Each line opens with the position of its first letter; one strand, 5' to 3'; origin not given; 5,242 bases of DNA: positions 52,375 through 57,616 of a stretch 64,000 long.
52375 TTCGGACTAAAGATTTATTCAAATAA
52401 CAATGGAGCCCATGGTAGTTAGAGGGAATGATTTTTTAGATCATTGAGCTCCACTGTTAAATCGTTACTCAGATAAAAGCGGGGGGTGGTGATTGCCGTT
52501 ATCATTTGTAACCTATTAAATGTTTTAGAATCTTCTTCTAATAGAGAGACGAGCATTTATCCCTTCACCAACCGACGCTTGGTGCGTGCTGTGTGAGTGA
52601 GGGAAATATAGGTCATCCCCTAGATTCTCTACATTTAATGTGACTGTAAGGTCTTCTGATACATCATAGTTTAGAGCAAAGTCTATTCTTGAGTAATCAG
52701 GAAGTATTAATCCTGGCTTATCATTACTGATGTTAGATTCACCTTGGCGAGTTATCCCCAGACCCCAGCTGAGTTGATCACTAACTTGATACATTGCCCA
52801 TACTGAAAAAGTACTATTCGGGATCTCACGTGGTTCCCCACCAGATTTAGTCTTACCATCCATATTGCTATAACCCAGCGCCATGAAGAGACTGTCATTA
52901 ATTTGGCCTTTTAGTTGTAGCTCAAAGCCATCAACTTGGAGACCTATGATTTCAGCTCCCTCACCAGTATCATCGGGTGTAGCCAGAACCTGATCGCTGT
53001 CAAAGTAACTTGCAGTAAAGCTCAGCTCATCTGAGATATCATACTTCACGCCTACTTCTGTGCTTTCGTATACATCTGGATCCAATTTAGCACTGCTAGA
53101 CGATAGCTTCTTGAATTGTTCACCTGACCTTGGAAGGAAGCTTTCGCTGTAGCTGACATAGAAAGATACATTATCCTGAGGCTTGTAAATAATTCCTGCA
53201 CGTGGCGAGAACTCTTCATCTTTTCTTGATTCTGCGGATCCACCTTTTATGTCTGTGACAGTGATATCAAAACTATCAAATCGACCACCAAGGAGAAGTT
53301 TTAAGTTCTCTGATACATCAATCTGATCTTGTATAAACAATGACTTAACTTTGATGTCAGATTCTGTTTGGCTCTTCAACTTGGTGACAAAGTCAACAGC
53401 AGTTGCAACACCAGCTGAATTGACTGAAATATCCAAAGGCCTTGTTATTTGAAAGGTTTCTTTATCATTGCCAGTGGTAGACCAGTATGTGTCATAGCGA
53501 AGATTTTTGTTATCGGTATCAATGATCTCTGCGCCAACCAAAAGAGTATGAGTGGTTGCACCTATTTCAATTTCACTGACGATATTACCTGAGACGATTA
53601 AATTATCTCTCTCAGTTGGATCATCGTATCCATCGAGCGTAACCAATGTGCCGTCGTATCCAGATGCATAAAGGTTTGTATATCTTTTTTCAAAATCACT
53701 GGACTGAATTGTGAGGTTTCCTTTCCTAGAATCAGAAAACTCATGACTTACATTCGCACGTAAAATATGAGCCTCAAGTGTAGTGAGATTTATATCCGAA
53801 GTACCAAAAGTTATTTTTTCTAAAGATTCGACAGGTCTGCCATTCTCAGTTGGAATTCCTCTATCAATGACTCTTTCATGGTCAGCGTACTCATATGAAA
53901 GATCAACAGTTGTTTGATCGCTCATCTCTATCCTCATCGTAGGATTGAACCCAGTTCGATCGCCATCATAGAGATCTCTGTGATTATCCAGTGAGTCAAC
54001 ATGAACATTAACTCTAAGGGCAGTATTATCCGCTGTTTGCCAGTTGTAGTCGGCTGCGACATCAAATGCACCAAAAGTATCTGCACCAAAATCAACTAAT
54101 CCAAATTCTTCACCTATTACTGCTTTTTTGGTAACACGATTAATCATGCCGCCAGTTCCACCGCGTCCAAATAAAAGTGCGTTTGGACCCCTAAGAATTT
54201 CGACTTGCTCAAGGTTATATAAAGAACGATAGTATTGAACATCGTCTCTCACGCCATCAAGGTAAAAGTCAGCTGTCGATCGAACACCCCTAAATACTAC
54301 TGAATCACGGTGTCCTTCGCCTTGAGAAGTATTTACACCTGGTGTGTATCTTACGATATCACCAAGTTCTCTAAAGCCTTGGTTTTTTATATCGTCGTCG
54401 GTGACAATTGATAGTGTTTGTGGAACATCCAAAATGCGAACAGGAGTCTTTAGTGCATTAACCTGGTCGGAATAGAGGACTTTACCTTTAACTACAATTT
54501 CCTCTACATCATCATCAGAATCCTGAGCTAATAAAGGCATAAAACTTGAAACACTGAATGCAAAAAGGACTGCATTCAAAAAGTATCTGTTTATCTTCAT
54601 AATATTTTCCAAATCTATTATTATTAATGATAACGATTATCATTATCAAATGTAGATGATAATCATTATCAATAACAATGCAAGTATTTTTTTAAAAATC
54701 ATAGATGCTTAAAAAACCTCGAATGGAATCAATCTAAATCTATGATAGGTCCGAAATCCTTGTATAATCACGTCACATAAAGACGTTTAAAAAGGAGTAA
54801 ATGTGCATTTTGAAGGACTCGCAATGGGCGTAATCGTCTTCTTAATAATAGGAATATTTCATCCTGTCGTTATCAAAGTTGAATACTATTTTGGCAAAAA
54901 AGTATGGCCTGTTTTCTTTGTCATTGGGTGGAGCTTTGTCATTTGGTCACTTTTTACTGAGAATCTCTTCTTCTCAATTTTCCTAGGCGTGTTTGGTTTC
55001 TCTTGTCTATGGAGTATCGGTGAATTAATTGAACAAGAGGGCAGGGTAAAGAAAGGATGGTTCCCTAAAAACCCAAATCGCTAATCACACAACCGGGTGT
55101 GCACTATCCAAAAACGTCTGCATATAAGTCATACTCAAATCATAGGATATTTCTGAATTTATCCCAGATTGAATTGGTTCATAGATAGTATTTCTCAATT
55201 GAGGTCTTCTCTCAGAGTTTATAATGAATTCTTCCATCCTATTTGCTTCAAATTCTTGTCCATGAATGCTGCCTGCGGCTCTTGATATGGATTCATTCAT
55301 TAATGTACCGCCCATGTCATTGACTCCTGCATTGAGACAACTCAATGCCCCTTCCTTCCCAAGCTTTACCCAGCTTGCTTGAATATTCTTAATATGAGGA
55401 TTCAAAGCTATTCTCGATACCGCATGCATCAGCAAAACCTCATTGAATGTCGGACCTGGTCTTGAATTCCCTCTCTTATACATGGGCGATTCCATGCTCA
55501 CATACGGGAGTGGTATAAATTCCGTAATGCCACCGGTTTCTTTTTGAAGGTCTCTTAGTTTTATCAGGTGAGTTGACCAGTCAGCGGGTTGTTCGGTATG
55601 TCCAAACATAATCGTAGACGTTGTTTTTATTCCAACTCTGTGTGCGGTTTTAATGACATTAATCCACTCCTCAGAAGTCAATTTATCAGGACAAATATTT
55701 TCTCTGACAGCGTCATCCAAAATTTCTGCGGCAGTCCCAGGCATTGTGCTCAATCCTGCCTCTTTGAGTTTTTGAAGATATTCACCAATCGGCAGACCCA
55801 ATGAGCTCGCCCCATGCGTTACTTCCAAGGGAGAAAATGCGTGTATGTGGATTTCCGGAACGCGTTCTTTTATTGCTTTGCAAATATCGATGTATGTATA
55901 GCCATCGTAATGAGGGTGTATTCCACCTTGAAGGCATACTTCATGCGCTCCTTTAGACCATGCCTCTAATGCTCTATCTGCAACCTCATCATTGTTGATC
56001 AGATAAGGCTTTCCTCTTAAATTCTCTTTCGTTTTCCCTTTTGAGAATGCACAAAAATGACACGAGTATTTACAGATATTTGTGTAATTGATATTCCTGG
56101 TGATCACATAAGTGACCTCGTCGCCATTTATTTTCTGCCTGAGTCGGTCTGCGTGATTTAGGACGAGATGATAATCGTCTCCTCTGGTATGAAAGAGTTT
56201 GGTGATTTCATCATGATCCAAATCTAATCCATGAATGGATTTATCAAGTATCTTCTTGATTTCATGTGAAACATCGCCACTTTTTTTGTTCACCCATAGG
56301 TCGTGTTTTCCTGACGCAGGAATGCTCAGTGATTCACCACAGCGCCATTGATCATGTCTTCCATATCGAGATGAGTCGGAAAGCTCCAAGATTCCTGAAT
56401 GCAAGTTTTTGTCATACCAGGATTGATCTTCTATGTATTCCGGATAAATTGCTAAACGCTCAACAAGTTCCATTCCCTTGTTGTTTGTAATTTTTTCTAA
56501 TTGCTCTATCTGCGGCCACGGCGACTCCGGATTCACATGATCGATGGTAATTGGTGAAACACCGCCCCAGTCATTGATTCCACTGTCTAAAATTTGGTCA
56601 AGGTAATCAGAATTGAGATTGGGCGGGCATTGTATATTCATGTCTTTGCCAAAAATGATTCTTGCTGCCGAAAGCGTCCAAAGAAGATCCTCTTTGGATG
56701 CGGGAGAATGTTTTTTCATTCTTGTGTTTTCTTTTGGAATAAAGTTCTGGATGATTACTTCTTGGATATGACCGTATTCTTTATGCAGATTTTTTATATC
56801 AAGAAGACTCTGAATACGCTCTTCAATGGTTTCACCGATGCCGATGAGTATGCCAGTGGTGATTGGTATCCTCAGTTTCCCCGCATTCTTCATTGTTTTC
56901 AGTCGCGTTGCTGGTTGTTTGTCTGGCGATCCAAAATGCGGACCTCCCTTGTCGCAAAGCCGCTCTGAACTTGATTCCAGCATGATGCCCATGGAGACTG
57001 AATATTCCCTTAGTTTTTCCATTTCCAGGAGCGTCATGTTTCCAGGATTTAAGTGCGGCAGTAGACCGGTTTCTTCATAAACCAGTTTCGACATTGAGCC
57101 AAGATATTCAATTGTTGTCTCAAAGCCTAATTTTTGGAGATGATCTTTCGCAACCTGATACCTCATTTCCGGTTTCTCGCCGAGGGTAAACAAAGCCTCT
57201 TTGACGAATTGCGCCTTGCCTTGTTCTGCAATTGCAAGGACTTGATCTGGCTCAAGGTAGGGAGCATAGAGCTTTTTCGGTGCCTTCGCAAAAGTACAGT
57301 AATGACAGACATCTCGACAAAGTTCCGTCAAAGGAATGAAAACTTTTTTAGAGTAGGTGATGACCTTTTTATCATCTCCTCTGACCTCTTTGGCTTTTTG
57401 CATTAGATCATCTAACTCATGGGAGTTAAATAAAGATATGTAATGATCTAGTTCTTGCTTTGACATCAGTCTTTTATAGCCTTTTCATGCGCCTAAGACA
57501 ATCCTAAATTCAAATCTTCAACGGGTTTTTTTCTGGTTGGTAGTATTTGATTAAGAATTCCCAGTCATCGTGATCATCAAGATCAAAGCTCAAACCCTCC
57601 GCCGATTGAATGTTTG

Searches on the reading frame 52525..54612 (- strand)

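Call 43: search_protein_families(library=ncbifam, proteins=[window:52525-54612:-])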
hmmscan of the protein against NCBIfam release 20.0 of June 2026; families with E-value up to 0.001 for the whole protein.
window:52525-54612:- (695 aa): 27 families (the best 25 are shown)
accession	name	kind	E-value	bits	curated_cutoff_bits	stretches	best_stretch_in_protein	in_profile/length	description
TIGR01783.1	TonB-siderophor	subfamily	8.2e-84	282.4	223.5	1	62-692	1-646/649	TonB-dependent siderophore receptor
NF047944.1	FoxamRcptFoxA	equivalog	4e-48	164.2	1300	1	21-675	16-677/697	ferrioxamine B receptor FoxA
NF007349.0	PRK09840.1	equivalog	1.6e-46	158.7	686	2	23-255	27-268/760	catecholate siderophore receptor Fiu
NF007465.0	PRK10044.1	equivalog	2.5e-44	151.6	803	1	52-677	68-708/726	ferrichrome porin FhuA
NF010651.0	PRK14050.1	equivalog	1.7e-42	145.4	884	1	51-693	67-728/730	TonB-dependent siderophore receptor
TIGR01785.1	TonB-hemin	subfamily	1.5e-38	132.7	316.85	2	272-692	260-674/677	TonB-dependent heme/hemoglobin receptor family protein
TIGR01786.1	TonB-hemlactrns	subfamily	3.7e-38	131.4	323.75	2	290-673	285-690/719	TonB-dependent hemoglobin/transferrin/lactoferrin family receptor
NF010650.0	PRK14049.1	equivalog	5.3e-35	120.8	904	1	39-651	59-681/729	ferrioxamine B receptor precursor protein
NF049960.1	siderphRecptFauA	equivalog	1.7e-28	99.5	900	1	57-694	71-726/727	TonB-dependent alcaligin siderophore receptor FauA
NF007447.0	PRK10003.1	equivalog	4.6e-26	91.3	666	1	58-670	74-704/727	ferric-rhodotorulic acid/ferric-coprogen receptor FhuE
NF010010.0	PRK13483.1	equivalog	1.7e-14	52.7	927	1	53-164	40-165/660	ligand-gated channel protein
NF053590.1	TonB_dep_TOL0244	equivalog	2e-13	49.8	645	1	55-208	20-184/604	TOL_0244 family TonB-dependent receptor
NF010048.1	PRK13524.1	subfamily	1.5e-12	46.8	493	1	134-165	148-179/744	FepA family TonB-dependent siderophore receptor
NF007478.2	PRK10064.1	equivalog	3e-12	45.6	745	1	11-167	7-161/663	catecholate siderophore receptor CirA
NF007926.1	PRK10641.1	equivalog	1.2e-11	43.9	836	1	15-199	7-188/617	TonB-dependent vitamin B12 receptor BtuB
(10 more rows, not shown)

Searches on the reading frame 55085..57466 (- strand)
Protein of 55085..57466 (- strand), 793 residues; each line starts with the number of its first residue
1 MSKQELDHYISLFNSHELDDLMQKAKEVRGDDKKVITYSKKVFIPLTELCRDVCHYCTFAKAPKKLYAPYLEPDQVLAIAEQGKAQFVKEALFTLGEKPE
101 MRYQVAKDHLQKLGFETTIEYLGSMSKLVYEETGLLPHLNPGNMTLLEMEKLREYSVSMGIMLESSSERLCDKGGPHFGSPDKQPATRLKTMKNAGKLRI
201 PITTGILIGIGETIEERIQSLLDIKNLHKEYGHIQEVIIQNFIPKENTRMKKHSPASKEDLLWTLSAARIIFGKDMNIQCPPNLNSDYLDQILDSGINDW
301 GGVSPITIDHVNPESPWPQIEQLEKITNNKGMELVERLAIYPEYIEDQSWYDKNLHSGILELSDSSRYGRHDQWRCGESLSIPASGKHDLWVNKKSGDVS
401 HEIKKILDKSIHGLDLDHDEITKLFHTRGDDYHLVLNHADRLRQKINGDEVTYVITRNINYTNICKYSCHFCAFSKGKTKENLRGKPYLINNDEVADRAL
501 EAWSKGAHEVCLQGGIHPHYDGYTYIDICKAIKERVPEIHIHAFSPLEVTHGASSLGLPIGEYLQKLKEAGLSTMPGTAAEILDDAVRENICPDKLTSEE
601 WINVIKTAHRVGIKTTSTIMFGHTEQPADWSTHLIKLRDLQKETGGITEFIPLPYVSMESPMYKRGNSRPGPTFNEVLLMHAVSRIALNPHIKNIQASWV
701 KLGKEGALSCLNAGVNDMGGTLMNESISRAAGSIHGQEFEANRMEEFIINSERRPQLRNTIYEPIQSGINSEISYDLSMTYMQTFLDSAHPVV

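Call 42: search_protein_families(library=ncbifam, proteins=[window:55085-57466:-])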
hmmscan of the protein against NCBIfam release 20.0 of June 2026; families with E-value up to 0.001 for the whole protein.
window:55085-57466:- (793 aa): 21 families
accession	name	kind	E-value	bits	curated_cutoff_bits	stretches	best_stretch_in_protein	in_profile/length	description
NF006687.0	PRK09234.1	equivalog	0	1053.6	1018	2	14-387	43-426/849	bifunctional FO biosynthesis protein CofGH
TIGR03551.1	F420_cofH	equivalog_domain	9.2e-170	564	374.1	2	417-765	2-345/345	5-amino-6-(D-ribitylamino)uracil--L-tyrosine 4-hydroxyphenyl transferase CofH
TIGR03550.1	F420_cofG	equivalog_domain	7.5e-156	518.2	213.35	2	37-358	1-320/322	7,8-didemethyl-8-hydroxy-5-deazariboflavin synthase CofG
NF005609.0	PRK07360.1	equivalog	2.9e-149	496.9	426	3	401-766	6-369/374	7,8-didemethyl-8-hydroxy-5-deazariboflavin synthase subunit CofH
NF004884.0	PRK06245.1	equivalog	7.8e-143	475.4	209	2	32-367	7-336/340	7,8-didemethyl-8-hydroxy-5-deazariboflavin synthase subunit CofG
TIGR00423.1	TIGR00423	subfamily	5.9e-132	439.6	260.25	2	451-763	1-308/310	CofH family radical SAM protein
TIGR03699.1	menaquin_MqnC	equivalog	3.4e-119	397.7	428.1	3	416-764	3-341/342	cyclic dehypoxanthinyl futalosine synthase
TIGR03700.1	mena_SCO4494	equivalog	6e-102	341.2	434.55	2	407-765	2-351/351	aminofutalosine synthase MqnE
NF006277.0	PRK08445.1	equivalog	1.4e-79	267.5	576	2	431-764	17-344/348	dehypoxanthine futalosine cyclase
NF006276.0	PRK08444.1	equivalog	3.7e-77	259.7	560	2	405-766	2-351/353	aminofutalosine synthase MqnE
NF004580.0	PRK05926.1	equivalog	2.6e-64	217.8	583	1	401-759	13-366/370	hypothetical protein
TIGR03910.1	pyrrolys_PylB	equivalog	7.1e-27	94.2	348.2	2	2-276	19-272/347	methylornithine synthase PylB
TIGR00433.2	bioB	equivalog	1.2e-26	93.7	225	2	416-659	3-230/307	biotin synthase BioB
TIGR03956.1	rSAM_HydE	equivalog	4.3e-25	88.7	254.6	2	414-654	9-233/340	[FeFe] hydrogenase H-cluster radical SAM maturase HydE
TIGR03957.1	rSAM_HmdB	equivalog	5.3e-22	78.4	320.9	2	10-300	10-278/317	5,10-methenyltetrahydromethanopterin hydrogenase cofactor biosynthesis protein HmdB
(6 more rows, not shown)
